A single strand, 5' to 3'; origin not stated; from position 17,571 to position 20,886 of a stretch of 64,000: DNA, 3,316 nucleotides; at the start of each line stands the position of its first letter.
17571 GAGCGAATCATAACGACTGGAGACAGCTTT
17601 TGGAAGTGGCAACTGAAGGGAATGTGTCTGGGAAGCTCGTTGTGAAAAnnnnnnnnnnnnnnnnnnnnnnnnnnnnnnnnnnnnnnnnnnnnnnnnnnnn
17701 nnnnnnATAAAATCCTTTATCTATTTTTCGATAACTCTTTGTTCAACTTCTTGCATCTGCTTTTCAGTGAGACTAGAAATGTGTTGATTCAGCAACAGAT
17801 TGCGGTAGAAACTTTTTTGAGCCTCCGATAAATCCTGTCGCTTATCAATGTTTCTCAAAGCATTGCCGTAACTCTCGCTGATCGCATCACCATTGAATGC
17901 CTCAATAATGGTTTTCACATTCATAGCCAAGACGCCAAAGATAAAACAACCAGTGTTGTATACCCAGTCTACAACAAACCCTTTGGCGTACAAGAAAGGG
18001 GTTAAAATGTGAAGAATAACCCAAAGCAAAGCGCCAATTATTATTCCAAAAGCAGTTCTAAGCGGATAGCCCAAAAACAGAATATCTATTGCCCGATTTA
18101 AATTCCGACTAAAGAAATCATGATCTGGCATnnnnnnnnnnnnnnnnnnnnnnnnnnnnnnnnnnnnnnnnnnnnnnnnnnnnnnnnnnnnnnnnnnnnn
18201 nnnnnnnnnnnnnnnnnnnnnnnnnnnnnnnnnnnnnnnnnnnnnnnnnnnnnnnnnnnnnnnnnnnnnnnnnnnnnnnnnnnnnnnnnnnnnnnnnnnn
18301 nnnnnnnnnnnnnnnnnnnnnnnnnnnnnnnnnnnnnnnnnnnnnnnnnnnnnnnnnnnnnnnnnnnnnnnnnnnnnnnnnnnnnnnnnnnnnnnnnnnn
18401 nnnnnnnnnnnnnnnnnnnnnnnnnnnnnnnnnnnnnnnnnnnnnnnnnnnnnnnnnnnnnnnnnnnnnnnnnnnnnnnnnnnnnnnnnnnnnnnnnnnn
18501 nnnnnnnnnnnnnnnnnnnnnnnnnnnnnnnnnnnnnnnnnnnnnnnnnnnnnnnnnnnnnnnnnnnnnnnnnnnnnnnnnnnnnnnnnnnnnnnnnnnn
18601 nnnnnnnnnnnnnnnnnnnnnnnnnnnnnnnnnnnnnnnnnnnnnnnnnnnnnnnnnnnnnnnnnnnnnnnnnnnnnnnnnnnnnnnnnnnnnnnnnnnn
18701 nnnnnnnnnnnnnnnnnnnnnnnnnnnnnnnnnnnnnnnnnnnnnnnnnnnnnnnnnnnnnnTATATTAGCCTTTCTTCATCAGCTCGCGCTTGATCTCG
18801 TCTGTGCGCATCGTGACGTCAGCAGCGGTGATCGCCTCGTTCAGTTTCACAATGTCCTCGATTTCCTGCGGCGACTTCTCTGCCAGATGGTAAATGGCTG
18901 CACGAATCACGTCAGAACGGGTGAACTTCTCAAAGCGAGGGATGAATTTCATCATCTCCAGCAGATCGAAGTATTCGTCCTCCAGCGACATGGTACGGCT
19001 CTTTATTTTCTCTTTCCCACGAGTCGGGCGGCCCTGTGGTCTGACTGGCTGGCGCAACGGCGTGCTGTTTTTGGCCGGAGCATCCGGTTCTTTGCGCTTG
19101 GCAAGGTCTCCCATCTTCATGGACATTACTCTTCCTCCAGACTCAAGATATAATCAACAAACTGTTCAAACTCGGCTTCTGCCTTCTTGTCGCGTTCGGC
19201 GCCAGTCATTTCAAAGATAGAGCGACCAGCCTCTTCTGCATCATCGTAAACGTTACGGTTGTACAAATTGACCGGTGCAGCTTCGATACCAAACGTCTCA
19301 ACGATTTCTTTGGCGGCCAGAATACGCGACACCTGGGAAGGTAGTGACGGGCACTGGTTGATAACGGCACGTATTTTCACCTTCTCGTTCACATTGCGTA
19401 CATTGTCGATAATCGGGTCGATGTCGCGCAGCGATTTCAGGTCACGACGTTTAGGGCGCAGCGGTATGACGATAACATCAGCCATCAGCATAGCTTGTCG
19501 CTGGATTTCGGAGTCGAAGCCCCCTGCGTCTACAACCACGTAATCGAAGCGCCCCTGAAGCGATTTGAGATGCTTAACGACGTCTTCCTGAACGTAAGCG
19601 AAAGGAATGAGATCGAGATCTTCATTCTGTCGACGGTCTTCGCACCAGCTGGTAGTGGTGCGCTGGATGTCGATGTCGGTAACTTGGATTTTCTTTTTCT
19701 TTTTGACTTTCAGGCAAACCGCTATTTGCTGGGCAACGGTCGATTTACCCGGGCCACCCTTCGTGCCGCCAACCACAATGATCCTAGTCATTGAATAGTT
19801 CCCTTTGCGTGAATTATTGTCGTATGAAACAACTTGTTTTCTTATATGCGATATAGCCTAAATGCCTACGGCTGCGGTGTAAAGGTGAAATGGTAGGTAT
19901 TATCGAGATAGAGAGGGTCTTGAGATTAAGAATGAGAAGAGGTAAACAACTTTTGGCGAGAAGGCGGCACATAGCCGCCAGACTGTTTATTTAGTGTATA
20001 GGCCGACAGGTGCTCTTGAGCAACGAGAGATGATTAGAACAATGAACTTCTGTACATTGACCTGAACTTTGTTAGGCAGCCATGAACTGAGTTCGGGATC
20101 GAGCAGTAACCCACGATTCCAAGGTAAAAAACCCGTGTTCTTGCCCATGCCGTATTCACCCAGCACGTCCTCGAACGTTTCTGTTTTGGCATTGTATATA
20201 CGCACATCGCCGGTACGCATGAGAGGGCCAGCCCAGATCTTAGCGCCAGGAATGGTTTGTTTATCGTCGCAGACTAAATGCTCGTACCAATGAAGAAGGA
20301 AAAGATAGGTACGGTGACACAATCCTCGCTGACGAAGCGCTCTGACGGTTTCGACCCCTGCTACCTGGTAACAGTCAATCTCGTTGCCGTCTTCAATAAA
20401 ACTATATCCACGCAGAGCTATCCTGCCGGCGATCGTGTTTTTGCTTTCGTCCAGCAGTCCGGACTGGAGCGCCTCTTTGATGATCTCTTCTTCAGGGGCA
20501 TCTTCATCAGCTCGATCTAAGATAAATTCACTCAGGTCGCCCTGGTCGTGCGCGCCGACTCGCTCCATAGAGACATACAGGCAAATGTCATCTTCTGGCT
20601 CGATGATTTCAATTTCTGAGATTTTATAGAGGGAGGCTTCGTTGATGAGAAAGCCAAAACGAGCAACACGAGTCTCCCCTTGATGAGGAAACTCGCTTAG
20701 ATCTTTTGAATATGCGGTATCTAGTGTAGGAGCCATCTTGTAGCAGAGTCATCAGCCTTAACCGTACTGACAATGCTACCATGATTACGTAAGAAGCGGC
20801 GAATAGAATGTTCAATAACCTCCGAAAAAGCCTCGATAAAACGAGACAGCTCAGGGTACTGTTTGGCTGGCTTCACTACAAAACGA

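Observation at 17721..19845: ParA-type operon carrying two AT-rich membrane proteins in an integrase-encoding phage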

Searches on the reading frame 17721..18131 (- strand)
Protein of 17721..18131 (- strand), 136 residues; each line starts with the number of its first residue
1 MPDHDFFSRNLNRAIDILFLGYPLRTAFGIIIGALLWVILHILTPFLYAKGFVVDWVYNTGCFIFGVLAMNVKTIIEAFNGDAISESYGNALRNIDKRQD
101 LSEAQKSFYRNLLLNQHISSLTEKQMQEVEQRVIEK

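Call 4: search_protein_families(library=pfam, proteins=[window:17721-18131:-], max_evalue=0.1)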
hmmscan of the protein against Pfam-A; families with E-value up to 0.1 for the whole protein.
window:17721-18131:- (136 aa): 1 family
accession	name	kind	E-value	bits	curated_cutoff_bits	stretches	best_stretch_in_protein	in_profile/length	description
PF19139.5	DUF5822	-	0.027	14.7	25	1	25-50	11-35/38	Family of unknown function (DUF5822)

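Call 8: search_protein_families(library=phrogs, proteins=[window:17721-18131:-], max_evalue=0.01)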
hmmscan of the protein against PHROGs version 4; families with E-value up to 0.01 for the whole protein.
window:17721-18131:- (136 aa): 1 family
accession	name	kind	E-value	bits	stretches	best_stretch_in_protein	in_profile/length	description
phrog_17322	-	unknown function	1.1e-51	175.4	1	1-136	1-136/136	-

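Call 9: search_protein_families(library=padloc, proteins=[window:17721-18131:-], max_evalue=0.1)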
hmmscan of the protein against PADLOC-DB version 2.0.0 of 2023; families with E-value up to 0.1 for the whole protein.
window:17721-18131:- (136 aa): 0 families

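Call 10: search_protein_families(library=ncbifam, proteins=[window:17721-18131:-], max_evalue=0.1)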
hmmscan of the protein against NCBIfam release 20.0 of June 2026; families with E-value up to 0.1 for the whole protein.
window:17721-18131:- (136 aa): 0 families

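Call 17: find_homologous_proteins(query=window:17721-18131:-)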
Query window:17721-18131:- (136 aa): 8 proteins with E <= 0.001 among 23 candidates.
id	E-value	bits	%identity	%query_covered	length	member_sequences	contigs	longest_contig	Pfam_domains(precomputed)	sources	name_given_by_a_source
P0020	2.0e-80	285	96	100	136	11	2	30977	-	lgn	-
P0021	4.1e-59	216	74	100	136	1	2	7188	-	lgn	-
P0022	1.0e-58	215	71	100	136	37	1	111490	-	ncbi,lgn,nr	ncbi:TPA: hypothetical protein MBI17_004467 [Klebsiella pneumoniae]|nr:hypothetical protein [Klebsie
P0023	1.4e-54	202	68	100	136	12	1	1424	-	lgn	-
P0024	3.7e-54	200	66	100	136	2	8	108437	-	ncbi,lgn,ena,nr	ncbi:hypothetical protein QXC87_004525 [Escherichia coli]|nr:hypothetical protein [Escherichia coli]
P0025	2.3e-50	188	65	100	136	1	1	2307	-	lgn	-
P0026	3.2e-50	188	65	100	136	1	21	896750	-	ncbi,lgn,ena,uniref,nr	ncbi:hypothetical protein HVX64_23490 (plasmid) [Citrobacter sp. RHB20-C16]|uniref:Uncharacterized p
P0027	8.4e-50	186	65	100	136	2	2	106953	-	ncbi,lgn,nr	ncbi:hypothetical protein JYR44_004116 [Salmonella enterica]|nr:hypothetical protein [Salmonella ent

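Call 38: predict_structure(alignment_id=A2)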
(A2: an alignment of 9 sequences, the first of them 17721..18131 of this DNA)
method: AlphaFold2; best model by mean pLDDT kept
length: 136 residues; sequences in the alignment: 9
mean_pLDDT: 75.2   pTM: 0.44
mean pLDDT of the five models: 75.2, 66.8, 64.0, 59.4, 57.7
residues with pLDDT >= 90: 1; 70-90: 88; 50-70: 42; < 50: 5
segments of 3 or more residues with pLDDT < 50: 1-4
pLDDT, mean of each block of 10 residues (from residue 1): 56 67 76 87 84 78 83 72 72 84 84 78 65 61
secondary structure, 60 per line:
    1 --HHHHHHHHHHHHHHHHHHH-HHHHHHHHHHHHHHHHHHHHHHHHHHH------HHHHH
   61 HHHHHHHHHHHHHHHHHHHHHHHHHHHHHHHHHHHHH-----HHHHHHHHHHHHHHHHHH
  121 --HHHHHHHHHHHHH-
elements in order: H3-21 H23-49 H56-97 H103-120 H123-135

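Call 74: fold_search(model_id=the predicted structure, library=pdb)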
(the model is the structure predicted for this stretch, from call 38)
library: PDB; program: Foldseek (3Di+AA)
matches with E <= 10: 19; with E <= 0.001: 0
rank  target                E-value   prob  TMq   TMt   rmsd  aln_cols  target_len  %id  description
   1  9k2v_a                2.4e+00  0.35  0.32  0.10  10.4        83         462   13  Cyanophage A4 pre-ejectosome (released 2025-04-09)
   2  7woo_D                3.2e+00  0.08  0.24  0.03  16.8       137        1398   14  Cryo-EM structure of the inner ring protomer of the Saccharomyces cerevisiae nuclear pore complex (released 2022-04-13)
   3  8gym_2F               3.9e+00  0.05  0.23  0.15  15.4       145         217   14  Cryo-EM structure of Tetrahymena thermophila respiratory mega-complex MC IV2+(I+III2+II)2 (released 2023-06-14)
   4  8ha1                  4.1e+00  0.05  0.21  0.14  19.8       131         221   18  Crystal structure of voltage-gated sodium channel NavAb N49K/L176G mutant in sodium ion condition (released 2023-07-26)
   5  9g8u_B                5.2e+00  0.18  0.36  0.19  11.2        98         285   19  Structure of the LipA:LipB complex from Acinetobacter baumannii (released 2025-02-19)
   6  9k2v_A                5.5e+00  0.18  0.31  0.06  10.4        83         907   13  Cyanophage A4 pre-ejectosome (released 2025-04-09)
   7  2ynq_D                5.5e+00  0.16  0.28  0.26  10.1        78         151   13  Crystal Structure of Geobacillus thermodenitrificans EssB extracellular fragment (released 2012-12-05)
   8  2ynq_A                5.5e+00  0.13  0.27  0.25  11.8        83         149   19  Crystal Structure of Geobacillus thermodenitrificans EssB extracellular fragment (released 2012-12-05)
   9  8u8z_A                5.5e+00  0.09  0.25  0.09   7.7        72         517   17  Cryo-EM structure of PsBphP in Pr state, extended DHp (released 2024-08-21)
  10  1s0f                  5.9e+00  0.10  0.25  0.03  15.0        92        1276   12  Crystal structure of botulinum neurotoxin type B at pH 7.0 (released 2004-03-16)
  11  7agx_1H               5.9e+00  0.08  0.26  0.37   9.2        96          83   17  Apo-state type 3 secretion system export apparatus complex from Salmonella enterica typhimurium (released 2021-03-17)
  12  6xns_F                7.0e+00  0.07  0.26  0.13   9.1       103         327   16  C3_crown-05 (released 2020-12-23)
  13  3zjc_A                7.5e+00  0.15  0.29  0.15  11.3        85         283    9  Crystal structure of GMPPNP-bound human GIMAP7 L100Q variant (released 2013-03-13)
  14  3txm                  7.9e+00  0.04  0.21  0.09  18.6       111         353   14  Crystal structure of Rpn6 from Drosophila melanogaster, Gd(3+) complex (released 2011-12-14)
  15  5h77_I                8.4e+00  0.15  0.31  0.50  10.3        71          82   14  Crystal structure of the PKA-protein A fusion protein (released 2017-06-28)
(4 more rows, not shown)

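Call 90: fold_search(model_id=the predicted structure, library=viral)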
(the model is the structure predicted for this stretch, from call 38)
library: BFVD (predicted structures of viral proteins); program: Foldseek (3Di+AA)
matches with E <= 10: 113; with E <= 0.001: 0
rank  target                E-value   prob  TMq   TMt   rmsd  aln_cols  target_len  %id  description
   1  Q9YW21                1.1e+00  0.60  0.32  0.11   9.2        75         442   16  Uncharacterized protein [Melanoplus sanguinipes entomopoxvirus]
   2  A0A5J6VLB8            1.2e+00  0.23  0.26  0.28  11.6       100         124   17  Uncharacterized protein [Megaviridae environmental sample]
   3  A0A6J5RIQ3            1.7e+00  0.66  0.30  0.37   4.9        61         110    8  Uncharacterized protein [uncultured Caudovirales phage]
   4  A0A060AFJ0            1.9e+00  0.75  0.33  0.52   7.1        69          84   17  Uncharacterized protein [Staphylococcus phage 6ec]
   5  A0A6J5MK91            2.2e+00  0.84  0.34  0.73   1.5        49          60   14  Uncharacterized protein [uncultured Caudovirales phage]
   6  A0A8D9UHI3            2.5e+00  0.18  0.28  0.08   9.6        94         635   21  Prohead protease [Bacteriophage sp.]
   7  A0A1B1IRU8            2.8e+00  0.90  0.27  0.04   0.7        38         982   32  (no name in the UniProt tables at hand)
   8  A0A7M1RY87            2.8e+00  0.69  0.26  0.35   2.1        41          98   22  Uncharacterized protein [uncultured phage cr50_1]
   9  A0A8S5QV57            2.8e+00  0.38  0.34  0.41  10.9        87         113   16  GRB2-binding adapter (GAPT) [Siphoviridae sp. ctzSN25]
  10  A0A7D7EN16            2.8e+00  0.10  0.28  0.27  14.2       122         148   11  (no name in the UniProt tables at hand)
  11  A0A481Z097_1          3.0e+00  0.25  0.33  0.06  13.1        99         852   12  Ankyrin repeat protein [Mimivirus LCMiAC01]
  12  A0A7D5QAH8            3.2e+00  0.77  0.22  0.44   1.2        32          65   22  (no name in the UniProt tables at hand)
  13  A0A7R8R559            3.2e+00  0.38  0.25  0.27   4.0        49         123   20  Uncharacterized protein [Klebsiella phage vB_KvM-Eowyn]
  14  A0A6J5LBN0            3.2e+00  0.23  0.31  0.45   8.2        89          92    8  Uncharacterized protein [uncultured Caudovirales phage]
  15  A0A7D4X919            3.2e+00  0.09  0.27  0.29  20.1       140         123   16  (no name in the UniProt tables at hand)
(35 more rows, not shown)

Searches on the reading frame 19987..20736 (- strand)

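Call 4: search_protein_families(library=pfam, proteins=[window:19987-20736:-], max_evalue=0.1)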
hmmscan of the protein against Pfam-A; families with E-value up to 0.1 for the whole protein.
window:19987-20736:- (249 aa): 0 families

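Call 8: search_protein_families(library=phrogs, proteins=[window:19987-20736:-], max_evalue=0.01)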
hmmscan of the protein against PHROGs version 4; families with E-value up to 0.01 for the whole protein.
window:19987-20736:- (249 aa): 1 family
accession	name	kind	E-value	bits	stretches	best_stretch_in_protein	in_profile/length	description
phrog_3307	-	unknown function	8.3e-94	314.8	1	1-238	1-240/241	-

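Call 9: search_protein_families(library=padloc, proteins=[window:19987-20736:-], max_evalue=0.1)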
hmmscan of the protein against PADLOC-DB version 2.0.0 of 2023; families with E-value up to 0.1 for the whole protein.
window:19987-20736:- (249 aa): 0 families

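Call 10: search_protein_families(library=ncbifam, proteins=[window:19987-20736:-], max_evalue=0.1)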
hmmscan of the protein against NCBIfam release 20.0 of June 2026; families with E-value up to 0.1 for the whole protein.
window:19987-20736:- (249 aa): 0 families
